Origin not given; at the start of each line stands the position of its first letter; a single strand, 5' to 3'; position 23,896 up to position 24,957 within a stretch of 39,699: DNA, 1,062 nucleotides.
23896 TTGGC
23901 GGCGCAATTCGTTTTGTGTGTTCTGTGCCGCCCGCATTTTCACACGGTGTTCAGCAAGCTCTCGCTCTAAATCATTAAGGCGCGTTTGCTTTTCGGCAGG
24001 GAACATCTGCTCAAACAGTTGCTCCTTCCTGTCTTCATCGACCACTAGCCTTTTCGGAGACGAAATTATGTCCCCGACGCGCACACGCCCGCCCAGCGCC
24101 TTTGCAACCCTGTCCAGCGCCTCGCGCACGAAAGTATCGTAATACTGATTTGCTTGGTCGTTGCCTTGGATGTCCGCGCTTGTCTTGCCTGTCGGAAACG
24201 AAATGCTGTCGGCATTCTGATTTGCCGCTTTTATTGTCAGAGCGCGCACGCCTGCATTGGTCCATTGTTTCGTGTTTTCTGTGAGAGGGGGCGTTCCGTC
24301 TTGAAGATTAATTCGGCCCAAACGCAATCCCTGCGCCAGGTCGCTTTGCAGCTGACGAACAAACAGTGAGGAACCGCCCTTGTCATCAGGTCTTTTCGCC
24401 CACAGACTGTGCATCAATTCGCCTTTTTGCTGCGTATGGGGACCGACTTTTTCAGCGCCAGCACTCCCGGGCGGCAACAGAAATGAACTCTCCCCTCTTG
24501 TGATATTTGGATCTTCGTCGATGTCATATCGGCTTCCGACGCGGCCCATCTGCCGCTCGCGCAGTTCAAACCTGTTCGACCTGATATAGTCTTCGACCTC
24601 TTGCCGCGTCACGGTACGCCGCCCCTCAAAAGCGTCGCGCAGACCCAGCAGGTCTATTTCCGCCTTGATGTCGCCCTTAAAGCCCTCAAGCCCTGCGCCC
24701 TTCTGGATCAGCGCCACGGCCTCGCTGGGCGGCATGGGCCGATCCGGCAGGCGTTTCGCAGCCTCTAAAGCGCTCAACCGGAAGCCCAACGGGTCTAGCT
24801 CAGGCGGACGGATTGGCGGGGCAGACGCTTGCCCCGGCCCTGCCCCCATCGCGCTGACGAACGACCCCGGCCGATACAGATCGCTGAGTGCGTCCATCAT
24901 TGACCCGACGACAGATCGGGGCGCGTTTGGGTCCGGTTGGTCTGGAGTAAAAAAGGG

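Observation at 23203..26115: The 970-aa virion protein is a compositional chimera whose N-terminal module is duplicated in the neighbouring 752-aa protein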

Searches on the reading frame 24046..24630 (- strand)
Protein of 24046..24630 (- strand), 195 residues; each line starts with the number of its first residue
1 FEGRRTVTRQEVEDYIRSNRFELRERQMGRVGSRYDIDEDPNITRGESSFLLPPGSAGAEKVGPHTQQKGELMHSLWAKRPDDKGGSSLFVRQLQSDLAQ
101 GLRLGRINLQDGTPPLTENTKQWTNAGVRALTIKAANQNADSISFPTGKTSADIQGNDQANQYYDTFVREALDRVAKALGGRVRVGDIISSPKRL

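Call 68: predict_structure(alignment_id=A4)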
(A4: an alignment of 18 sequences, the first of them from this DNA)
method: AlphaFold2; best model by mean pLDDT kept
length: 195 residues; sequences in the alignment: 18
mean_pLDDT: 91.4   pTM: 0.86
mean pLDDT of the five models: 91.4, 91.0, 90.5, 90.4, 90.3
residues with pLDDT >= 90: 144; 70-90: 46; 50-70: 5; < 50: 0
segments of 3 or more residues with pLDDT < 50: none
pLDDT, mean of each block of 10 residues (from residue 1): 90 90 90 81 93 94 92 95 95 94 92 93 96 97 95 85 93 96 91 60
secondary structure, 60 per line:
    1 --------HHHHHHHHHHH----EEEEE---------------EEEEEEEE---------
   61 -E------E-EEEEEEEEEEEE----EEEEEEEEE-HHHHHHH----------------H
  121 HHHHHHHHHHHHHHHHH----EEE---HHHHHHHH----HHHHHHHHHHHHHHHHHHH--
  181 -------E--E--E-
elements in order: H9-19 E24-28 E44-51 E71-82 E87-95 H97-103 H120-137 E142-144 H148-155 H160-178

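Call 70: fold_search(model_id=the predicted structure, library=pdb)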
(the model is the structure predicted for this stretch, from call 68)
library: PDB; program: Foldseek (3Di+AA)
matches with E <= 10: 393; with E <= 0.001: 0
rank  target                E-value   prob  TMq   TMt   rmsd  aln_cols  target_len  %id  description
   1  2b5g_A                3.2e-03  0.99  0.32  0.36   8.9       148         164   11  Wild Type SSAT- 1.7A structure (released 2006-01-17)
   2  2b3v                  4.1e-03  0.99  0.34  0.39   9.2       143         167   12  Spermine spermidine acetyltransferase in complex with acetylcoa, K26R mutant (released 2006-01-17)
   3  2b4d_A                4.6e-03  0.97  0.31  0.35   9.3       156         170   12  SSAT+COA+SP- SP disordered (released 2006-01-17)
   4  3bj7_B                4.9e-03  0.98  0.33  0.38   7.4       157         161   11  Spermine/spermidine N1-acetyltransferase from mouse: Crystal structure of a ternary complex reveals solvent-mediated s (released 2008-09-16)
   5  2f5i_A                4.9e-03  0.97  0.32  0.36   9.2       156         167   12  X-ray structure of spermidine/spermine N1-acetyltransferase (SAT) from Homo sapiens (released 2005-12-06)
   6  2b4b_A                5.2e-03  0.99  0.34  0.39   8.8       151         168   12  SSAT+COA+BE-3-3-3, K26R mutant (released 2006-01-17)
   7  2jev_A                7.0e-03  0.98  0.33  0.37   8.7       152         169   11  Crystal structure of human spermine,spermidine acetyltransferase in complex with a bisubstrate analog (N1-acetylspermi (released 2007-06-05)
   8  2b3u_A                8.4e-03  0.99  0.35  0.41   8.2       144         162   10  Human Spermine spermidine acetyltransferase K26R mutant (released 2006-01-17)
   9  3bj8_B                8.4e-03  0.96  0.32  0.37   9.2       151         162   14  Spermine/spermidine N1-acetyltransferase from mouse: Crystal structure of a ternary complex reveals solvent-mediated s (released 2008-09-16)
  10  3bj8_A                9.0e-03  0.99  0.35  0.41   7.9       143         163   12  Spermine/spermidine N1-acetyltransferase from mouse: Crystal structure of a ternary complex reveals solvent-mediated s (released 2008-09-16)
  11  2b3u_B                9.0e-03  0.97  0.34  0.39   8.6       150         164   13  Human Spermine spermidine acetyltransferase K26R mutant (released 2006-01-17)
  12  2b4b_B                1.1e-02  0.96  0.31  0.35   9.0       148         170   11  SSAT+COA+BE-3-3-3, K26R mutant (released 2006-01-17)
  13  2f5i_B                1.2e-02  0.90  0.34  0.38  13.9       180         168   11  X-ray structure of spermidine/spermine N1-acetyltransferase (SAT) from Homo sapiens (released 2005-12-06)
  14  3bj7_A                1.3e-02  0.97  0.32  0.37   9.4       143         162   11  Spermine/spermidine N1-acetyltransferase from mouse: Crystal structure of a ternary complex reveals solvent-mediated s (released 2008-09-16)
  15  2g3t_A                1.4e-02  0.97  0.34  0.38   8.6       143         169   12  Crystal structure of human spermidine/spermine N1-acetyltransferase (hSSAT) (released 2006-03-07)
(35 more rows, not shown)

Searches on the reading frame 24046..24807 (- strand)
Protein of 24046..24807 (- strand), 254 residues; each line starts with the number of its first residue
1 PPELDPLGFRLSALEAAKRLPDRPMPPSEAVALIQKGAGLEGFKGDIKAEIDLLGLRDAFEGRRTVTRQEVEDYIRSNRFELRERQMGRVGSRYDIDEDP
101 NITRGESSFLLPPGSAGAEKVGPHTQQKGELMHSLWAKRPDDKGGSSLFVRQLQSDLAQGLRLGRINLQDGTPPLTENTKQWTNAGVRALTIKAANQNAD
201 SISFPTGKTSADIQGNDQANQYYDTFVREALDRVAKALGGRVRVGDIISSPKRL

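Call 20: search_protein_families(library=pfam, proteins=[window:24046-24807:-], max_evalue=10)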
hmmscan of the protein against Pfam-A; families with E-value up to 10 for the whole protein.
window:24046-24807:- (254 aa): 1 family
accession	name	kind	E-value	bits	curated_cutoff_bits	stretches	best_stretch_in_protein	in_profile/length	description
PF18808.7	Importin_rep_4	-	0.076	13.8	27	1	209-241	56-86/90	Importin repeat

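Call 21: find_homologous_proteins(query=window:24046-24807:-, max_evalue=0.01)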
Query window:24046-24807:- (254 aa): 1 proteins with E <= 0.01 among 1831 candidates.
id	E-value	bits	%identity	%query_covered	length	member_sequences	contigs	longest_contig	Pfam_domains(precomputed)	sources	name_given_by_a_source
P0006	7.1e-109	381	79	84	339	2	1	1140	-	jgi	jgi:hypothetical protein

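Call 30: search_protein_representatives(protein=window:24046-24807:-)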
Query: 254 residues. Proteins with E-value up to 0.001 (for the whole library): 214; up to 1e-10: 28; up to 1e-30: 6. The best 150 are listed.
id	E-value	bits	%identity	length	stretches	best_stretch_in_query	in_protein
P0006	2.3e-109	381.1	79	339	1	25-247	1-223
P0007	3.2e-56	207.0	51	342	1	25-247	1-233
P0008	5.0e-48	180.2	45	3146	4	173-247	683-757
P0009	5.3e-42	160.4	51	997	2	165-247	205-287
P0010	1.1e-35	139.7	46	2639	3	3-85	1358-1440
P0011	1.1e-32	129.9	43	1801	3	170-248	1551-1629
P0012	2.4e-30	122.3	40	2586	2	92-247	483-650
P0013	1.1e-29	120.2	45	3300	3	173-247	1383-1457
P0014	2.6e-28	115.6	38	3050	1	6-247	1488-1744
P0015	5.1e-28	114.7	45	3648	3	170-249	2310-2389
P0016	2.8e-27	112.2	42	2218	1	4-247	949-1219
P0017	3.1e-27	112.1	43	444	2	3-98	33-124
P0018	3.9e-24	102.0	39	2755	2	95-242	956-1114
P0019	7.9e-23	97.7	43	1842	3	172-249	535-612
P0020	1.3e-22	97.0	41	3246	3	173-248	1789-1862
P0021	7.3e-22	94.5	37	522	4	3-84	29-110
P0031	2.4e-12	63.3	40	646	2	3-99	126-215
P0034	1.7e-10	57.3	39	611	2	3-95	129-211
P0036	4.1e-10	56.0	39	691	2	3-91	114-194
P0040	1.6e-09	54.1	40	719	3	3-88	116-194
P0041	1.9e-09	53.9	35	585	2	3-91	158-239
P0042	2.3e-09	53.6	33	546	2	3-181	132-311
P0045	7.9e-09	51.8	35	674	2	1-99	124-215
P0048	1.2e-08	51.2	38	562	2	1-86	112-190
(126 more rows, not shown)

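Call 32: search_protein_families(library=pfam, proteins=[P0014, P0016, P0012, P0009], max_evalue=0.001)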
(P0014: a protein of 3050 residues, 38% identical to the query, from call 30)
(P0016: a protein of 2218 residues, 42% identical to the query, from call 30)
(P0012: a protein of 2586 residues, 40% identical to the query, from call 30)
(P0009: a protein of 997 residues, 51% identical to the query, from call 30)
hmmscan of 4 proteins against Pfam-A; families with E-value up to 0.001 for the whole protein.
P0014 (3050 aa): 2 families
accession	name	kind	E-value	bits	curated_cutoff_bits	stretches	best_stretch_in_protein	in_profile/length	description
PF18838.6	LPD23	-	5.1e-18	65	27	1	1795-1840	12-57/58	Large polyvalent protein associated domain 23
PF20573.4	DUF6782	-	1.5e-06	28.1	27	1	1837-1937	14-115/241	Putative metallopeptidase family (DUF6782)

P0016 (2218 aa): 0 families

P0012 (2586 aa): 1 family
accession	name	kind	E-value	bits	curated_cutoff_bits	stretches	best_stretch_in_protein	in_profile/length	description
PF00156.33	Pribosyltran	-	0.0002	21.1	26.3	1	100-146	80-126/158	Phosphoribosyl transferase domain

P0009 (997 aa): 1 family
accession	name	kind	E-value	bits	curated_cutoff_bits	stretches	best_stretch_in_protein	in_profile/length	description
PF01464.25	SLT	-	4.3e-07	29.9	21.3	1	817-906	7-79/117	Transglycosylase SLT domain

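Call 34: search_protein_families(library=pfam, proteins=[P0031, P0034, P0036, P0040, P0041, P0042, P0045, P0048, P0021, P0017], max_evalue=0.01)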
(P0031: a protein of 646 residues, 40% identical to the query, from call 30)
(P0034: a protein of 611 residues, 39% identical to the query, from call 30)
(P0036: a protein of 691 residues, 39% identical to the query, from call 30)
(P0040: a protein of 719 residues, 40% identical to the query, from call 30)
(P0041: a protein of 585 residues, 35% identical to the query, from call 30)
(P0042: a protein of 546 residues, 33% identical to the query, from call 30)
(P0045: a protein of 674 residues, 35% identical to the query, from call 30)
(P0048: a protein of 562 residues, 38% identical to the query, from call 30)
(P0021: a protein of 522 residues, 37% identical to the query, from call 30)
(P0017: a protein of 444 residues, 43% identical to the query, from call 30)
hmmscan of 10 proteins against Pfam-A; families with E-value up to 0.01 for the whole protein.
P0031 (646 aa): 0 families

P0034 (611 aa): 0 families

P0036 (691 aa): 0 families

P0040 (719 aa): 0 families

P0041 (585 aa): 0 families

P0042 (546 aa): 0 families

P0045 (674 aa): 0 families

P0048 (562 aa): 1 family
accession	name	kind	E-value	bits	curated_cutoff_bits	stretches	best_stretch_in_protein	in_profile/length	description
PF18035.6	Bap31_Bap29_C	-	0.0076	16.7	30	0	357-376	15-34/52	Bap31/Bap29 cytoplasmic coiled-coil domain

P0021 (522 aa): 0 families

P0017 (444 aa): 0 families

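Call 38: search_solved_structures(query=A1, max_evalue=10)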
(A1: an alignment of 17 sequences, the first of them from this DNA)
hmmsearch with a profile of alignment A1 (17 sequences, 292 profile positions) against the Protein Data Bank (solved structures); distinct sequences matched with E-value up to 10: 6.
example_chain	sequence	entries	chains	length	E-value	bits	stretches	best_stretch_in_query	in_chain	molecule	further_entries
6nij_H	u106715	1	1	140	0.21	14.1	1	36-69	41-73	PGT145 Fab heavy chain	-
8dvd_H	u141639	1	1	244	0.49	12.8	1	37-69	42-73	PGT145 Heavy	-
9d3d_H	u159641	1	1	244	0.49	12.8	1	37-69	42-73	PGT145 R100aS Heavy Chain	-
8flw_H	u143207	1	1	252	0.51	12.8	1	37-69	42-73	PGT145 DU303 Heavy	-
3u1s_H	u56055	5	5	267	0.55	12.7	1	37-69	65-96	Fab PGT145 Heavy chain | PGT145 heavy chain | PGT145 antibody, heavy chain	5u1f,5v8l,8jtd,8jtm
7w5w_J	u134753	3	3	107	1.6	11.2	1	64-113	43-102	Regulatory protein SoxS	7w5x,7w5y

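Call 48: predict_structure(alignment_id=A1)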
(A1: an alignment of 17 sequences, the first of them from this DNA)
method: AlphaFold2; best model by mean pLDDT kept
length: 254 residues; sequences in the alignment: 17
mean_pLDDT: 83.2   pTM: 0.80
mean pLDDT of the five models: 83.2, 83.1, 81.9, 80.8, 79.0
residues with pLDDT >= 90: 74; 70-90: 144; 50-70: 35; < 50: 1
segments of 3 or more residues with pLDDT < 50: none
pLDDT, mean of each block of 10 residues (from residue 1): 62 88 94 80 74 85 90 82 66 67 86 83 84 91 92 89 85 84 89 90 91 78 89 87 86 58
secondary structure, 60 per line:
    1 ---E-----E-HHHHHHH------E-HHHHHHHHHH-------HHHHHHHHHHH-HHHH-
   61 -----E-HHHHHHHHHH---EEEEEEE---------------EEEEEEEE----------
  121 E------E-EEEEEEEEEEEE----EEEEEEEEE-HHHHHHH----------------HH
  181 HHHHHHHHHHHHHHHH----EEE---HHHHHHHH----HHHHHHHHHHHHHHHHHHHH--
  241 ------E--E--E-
elements in order: H12-18 H27-36 H44-54 H56-59 H68-77 E81-87 E103-110 E130-141 E146-154 H156-162 H179-196 E201-203 H207-214 H219-238

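Call 50: fold_search(model_id=the predicted structure, library=pdb)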
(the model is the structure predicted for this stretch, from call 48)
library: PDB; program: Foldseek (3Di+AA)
matches with E <= 10: 309; with E <= 0.001: 0
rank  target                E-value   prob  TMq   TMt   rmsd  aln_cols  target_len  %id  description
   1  2b4d_A                1.2e-03  0.98  0.26  0.36  19.0       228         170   13  SSAT+COA+SP- SP disordered (released 2006-01-17)
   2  3bj7_B                3.5e-03  0.95  0.27  0.38  18.2       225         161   14  Spermine/spermidine N1-acetyltransferase from mouse: Crystal structure of a ternary complex reveals solvent-mediated s (released 2008-09-16)
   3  3bj8_A                4.7e-03  0.96  0.28  0.41  18.0       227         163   12  Spermine/spermidine N1-acetyltransferase from mouse: Crystal structure of a ternary complex reveals solvent-mediated s (released 2008-09-16)
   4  2b5g_A                5.9e-03  0.92  0.27  0.38  18.9       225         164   12  Wild Type SSAT- 1.7A structure (released 2006-01-17)
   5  2b4b_B                5.9e-03  0.92  0.26  0.37  19.1       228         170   12  SSAT+COA+BE-3-3-3, K26R mutant (released 2006-01-17)
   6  3bj8_B                8.3e-03  0.89  0.26  0.38  18.7       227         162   14  Spermine/spermidine N1-acetyltransferase from mouse: Crystal structure of a ternary complex reveals solvent-mediated s (released 2008-09-16)
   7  2f5i_A                9.8e-03  0.87  0.27  0.38  18.0       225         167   12  X-ray structure of spermidine/spermine N1-acetyltransferase (SAT) from Homo sapiens (released 2005-12-06)
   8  3bj7_A                1.2e-02  0.84  0.26  0.38  17.5       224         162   12  Spermine/spermidine N1-acetyltransferase from mouse: Crystal structure of a ternary complex reveals solvent-mediated s (released 2008-09-16)
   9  2fxf_B                1.4e-02  0.89  0.24  0.34  17.5       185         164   12  Human spermidine/spermine N1-acetyltransferase (released 2006-02-14)
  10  2fxf_A                1.5e-02  0.84  0.24  0.34  16.1       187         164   13  Human spermidine/spermine N1-acetyltransferase (released 2006-02-14)
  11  2b4b_A                1.5e-02  0.84  0.27  0.37  18.9       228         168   13  SSAT+COA+BE-3-3-3, K26R mutant (released 2006-01-17)
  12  2b3v                  1.6e-02  0.80  0.28  0.39  16.9       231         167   11  Spermine spermidine acetyltransferase in complex with acetylcoa, K26R mutant (released 2006-01-17)
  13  6edw_D                2.1e-02  0.54  0.26  0.10  20.9       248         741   12  Crystal structure of Mycobacterium tuberculosis ICL2 in the apo form (released 2019-08-14)
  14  8g8k                  2.2e-02  0.84  0.25  0.36   9.7       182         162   13  Crystal structure of Rv1916 (residues 233-398) (released 2023-06-07)
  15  9obo_B                2.2e-02  0.60  0.27  0.11  20.3       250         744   12  Crystal structure of Mycobacterium tuberculosis isocitrate lyase 2 fixed in the apo form with disulfide bonds (released 2026-03-18)
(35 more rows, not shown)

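Call 53: fold_search(model_id=the predicted structure, library=viral)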
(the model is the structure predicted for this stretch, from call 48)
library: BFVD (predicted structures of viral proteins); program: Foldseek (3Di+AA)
matches with E <= 10: 454; with E <= 0.001: 17
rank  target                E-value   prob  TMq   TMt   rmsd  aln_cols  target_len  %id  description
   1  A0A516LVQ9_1          3.8e-08  1.00  0.54  0.16   9.1       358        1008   19  (no name in the UniProt tables at hand)
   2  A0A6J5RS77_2          1.8e-07  1.00  0.33  0.09  20.9       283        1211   18  Uncharacterized protein [uncultured Caudovirales phage]
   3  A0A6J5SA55            1.9e-07  1.00  0.46  0.12   8.9       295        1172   18  Gene product 88 domain-containing protein [uncultured Caudovirales phage]
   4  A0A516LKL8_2          3.8e-07  1.00  0.30  0.09  20.5       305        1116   16  (no name in the UniProt tables at hand)
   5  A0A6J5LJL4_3          4.2e-07  1.00  0.42  0.10  12.8       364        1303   14  LT_GEWL domain containing protein [uncultured Caudovirales phage]
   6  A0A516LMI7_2          6.7e-07  1.00  0.38  0.07  21.3       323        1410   14  (no name in the UniProt tables at hand)
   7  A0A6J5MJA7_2          4.0e-06  1.00  0.54  0.14  12.0       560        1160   10  EF-hand domain-containing protein [uncultured Caudovirales phage]
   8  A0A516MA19            6.3e-06  1.00  0.44  0.14  10.4       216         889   18  (no name in the UniProt tables at hand)
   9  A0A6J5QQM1            1.6e-05  1.00  0.30  0.11  26.4       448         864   11  Uncharacterized protein [uncultured Caudovirales phage]
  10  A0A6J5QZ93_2          1.7e-05  1.00  0.29  0.08  26.0       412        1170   12  Uncharacterized protein [uncultured Caudovirales phage]
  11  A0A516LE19            2.6e-05  1.00  0.27  0.08  22.0       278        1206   14  (no name in the UniProt tables at hand)
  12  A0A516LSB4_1          3.5e-05  1.00  0.52  0.15  13.5       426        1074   11  (no name in the UniProt tables at hand)
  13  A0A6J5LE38            5.9e-05  1.00  0.32  0.13  26.7       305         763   15  Uncharacterized protein [uncultured Caudovirales phage]
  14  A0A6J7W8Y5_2          7.4e-05  0.99  0.25  0.08  26.2       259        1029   16  Large polyvalent protein associated domain-containing protein [uncultured Caudovirales phage]
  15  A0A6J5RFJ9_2          1.5e-04  1.00  0.42  0.09  11.1       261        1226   14  Large polyvalent protein associated domain-containing protein [uncultured Caudovirales phage]
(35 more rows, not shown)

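Call 55: search_protein_families(library=pfam, alignment_id=A1, max_evalue=10)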
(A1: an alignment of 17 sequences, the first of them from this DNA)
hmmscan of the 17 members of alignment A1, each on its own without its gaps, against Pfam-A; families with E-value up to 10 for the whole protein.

A. member 1, seq(254 aa): 1 family
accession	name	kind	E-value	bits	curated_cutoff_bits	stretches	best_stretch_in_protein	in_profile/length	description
PF18808.7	Importin_rep_4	-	0.076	13.8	27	1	209-241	56-86/90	Importin repeat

B. families by the number of members that match (of 17 scanned): 21 families
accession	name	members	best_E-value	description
PF16459.11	Phage_TAC_13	2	0.06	Phage tail assembly chaperone, TAC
PF18808.7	Importin_rep_4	2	0.076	Importin repeat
PF18035.6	Bap31_Bap29_C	1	0.0037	Bap31/Bap29 cytoplasmic coiled-coil domain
PF05622.17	HOOK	1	0.012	HOOK protein coiled-coil region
PF14282.11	FlxA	1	0.013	FlxA-like protein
PF21662.3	WipA_N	1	0.018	WipA, alpha-helical hairpin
PF02638.21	GHL10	1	0.076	Glycosyl hydrolase-like 10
PF10473.14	CENP-F_leu_zip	1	0.079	Leucine-rich repeats of kinetochore protein Cenp-F/LEK1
PF17012.10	DUF5091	1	0.14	Domain of unknown function (DUF5091)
PF16326.10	ABC_tran_CTD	1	0.14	ABC transporter C-terminal domain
PF18664.7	CdiA_C_tRNase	1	0.17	CdiA C-terminal tRNase domain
PF01499.21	Herpes_UL25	1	0.17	Herpesvirus UL25 family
PF22776.1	K_trans_C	1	0.24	K+ potassium transporter C-terminal domain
PF18210.6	Knl1_RWD_C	1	0.24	Knl1 RWD C-terminal domain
PF25014.1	NET2A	1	0.3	NET2A-like domain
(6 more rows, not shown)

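Call 101: search_protein_families(library=ncbifam, proteins=[P0017, P0042], max_evalue=0.01)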
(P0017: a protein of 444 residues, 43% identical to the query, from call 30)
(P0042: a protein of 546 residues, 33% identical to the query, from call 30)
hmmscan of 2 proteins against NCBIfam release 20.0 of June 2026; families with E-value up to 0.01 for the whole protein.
P0017 (444 aa): 0 families

P0042 (546 aa): 0 families

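Call 114: find_encoding_contigs(protein=P0017, flank=8000, max_places=3)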
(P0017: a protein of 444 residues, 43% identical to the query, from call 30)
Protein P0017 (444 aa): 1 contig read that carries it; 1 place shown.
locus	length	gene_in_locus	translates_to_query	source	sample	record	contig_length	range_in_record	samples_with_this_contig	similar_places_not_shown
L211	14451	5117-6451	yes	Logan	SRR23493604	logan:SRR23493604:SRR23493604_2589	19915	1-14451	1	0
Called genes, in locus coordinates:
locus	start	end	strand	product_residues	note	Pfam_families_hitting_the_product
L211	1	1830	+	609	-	?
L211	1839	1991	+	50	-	-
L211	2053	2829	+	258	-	PF01381:HTH_3 (faint), PF13518:HTH_28 (faint), PF04545:Sigma70_r4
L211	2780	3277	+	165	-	-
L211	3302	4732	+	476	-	PF11134:Phage_stabilise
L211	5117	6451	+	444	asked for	-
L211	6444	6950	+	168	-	-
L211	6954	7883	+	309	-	-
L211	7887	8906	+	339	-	-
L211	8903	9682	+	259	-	-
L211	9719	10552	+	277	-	-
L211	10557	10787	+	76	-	-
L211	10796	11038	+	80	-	-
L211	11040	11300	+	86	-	-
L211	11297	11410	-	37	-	-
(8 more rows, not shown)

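Call 115: find_encoding_contigs(protein=P0042, flank=8000, max_places=3)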
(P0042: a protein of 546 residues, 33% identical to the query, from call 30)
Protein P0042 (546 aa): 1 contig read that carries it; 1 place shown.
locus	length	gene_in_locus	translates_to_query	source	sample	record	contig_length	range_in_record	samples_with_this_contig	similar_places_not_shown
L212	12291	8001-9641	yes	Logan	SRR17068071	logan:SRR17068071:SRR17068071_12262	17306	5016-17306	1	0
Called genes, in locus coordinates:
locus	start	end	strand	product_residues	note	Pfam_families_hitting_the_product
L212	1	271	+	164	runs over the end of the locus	-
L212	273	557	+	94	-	-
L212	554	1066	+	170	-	-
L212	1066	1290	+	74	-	-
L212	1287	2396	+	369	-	-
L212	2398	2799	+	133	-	-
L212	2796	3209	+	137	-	-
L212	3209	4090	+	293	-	-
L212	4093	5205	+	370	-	-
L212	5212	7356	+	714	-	-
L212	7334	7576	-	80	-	-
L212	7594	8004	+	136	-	-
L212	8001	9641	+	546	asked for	-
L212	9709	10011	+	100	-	-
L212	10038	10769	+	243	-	PF00959:Phage_lysozyme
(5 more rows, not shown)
